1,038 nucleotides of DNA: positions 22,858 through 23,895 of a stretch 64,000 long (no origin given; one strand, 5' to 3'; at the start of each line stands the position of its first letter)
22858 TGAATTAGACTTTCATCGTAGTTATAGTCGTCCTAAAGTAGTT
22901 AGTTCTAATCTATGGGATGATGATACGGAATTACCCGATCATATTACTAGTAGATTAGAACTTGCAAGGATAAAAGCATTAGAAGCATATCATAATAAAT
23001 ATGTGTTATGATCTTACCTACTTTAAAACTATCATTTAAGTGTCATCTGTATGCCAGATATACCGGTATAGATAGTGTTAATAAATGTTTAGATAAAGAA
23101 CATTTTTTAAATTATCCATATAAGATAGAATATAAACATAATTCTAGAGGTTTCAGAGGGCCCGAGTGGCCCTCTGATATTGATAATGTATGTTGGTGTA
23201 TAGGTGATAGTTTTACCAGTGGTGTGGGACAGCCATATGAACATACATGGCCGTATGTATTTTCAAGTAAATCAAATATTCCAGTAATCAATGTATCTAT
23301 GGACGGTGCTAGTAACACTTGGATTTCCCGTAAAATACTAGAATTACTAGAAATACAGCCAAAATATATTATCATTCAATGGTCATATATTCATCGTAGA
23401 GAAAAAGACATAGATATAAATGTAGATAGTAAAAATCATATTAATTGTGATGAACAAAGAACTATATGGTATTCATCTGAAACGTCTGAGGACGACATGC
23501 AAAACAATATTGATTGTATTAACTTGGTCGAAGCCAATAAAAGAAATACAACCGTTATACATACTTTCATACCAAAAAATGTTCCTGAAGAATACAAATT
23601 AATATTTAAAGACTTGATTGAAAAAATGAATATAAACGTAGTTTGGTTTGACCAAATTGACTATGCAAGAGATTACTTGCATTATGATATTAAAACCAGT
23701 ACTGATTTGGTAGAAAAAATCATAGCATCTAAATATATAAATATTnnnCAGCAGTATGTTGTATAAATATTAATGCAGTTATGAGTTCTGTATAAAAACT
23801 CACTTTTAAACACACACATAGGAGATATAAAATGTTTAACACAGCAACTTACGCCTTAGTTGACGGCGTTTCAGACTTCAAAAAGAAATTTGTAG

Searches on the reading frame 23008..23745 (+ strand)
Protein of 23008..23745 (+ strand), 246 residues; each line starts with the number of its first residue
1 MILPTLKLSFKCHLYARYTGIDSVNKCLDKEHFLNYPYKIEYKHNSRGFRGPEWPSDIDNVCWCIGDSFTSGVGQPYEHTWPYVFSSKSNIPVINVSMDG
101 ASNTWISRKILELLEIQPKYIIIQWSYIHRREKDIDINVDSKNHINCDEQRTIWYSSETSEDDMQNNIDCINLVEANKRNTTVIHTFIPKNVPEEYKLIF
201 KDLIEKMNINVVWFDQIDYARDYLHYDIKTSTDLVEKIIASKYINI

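Call 41: search_protein_families(library=pfam, proteins=[window:23008-23745:+], max_evalue=0.001)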
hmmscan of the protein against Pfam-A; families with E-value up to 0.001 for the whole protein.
window:23008-23745:+ (246 aa): 1 family
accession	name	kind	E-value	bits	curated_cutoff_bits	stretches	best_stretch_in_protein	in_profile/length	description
PF13472.12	Lipase_GDSL_2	-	0.00023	22.1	32.9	1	64-124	1-69/178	GDSL-like Lipase/Acylhydrolase family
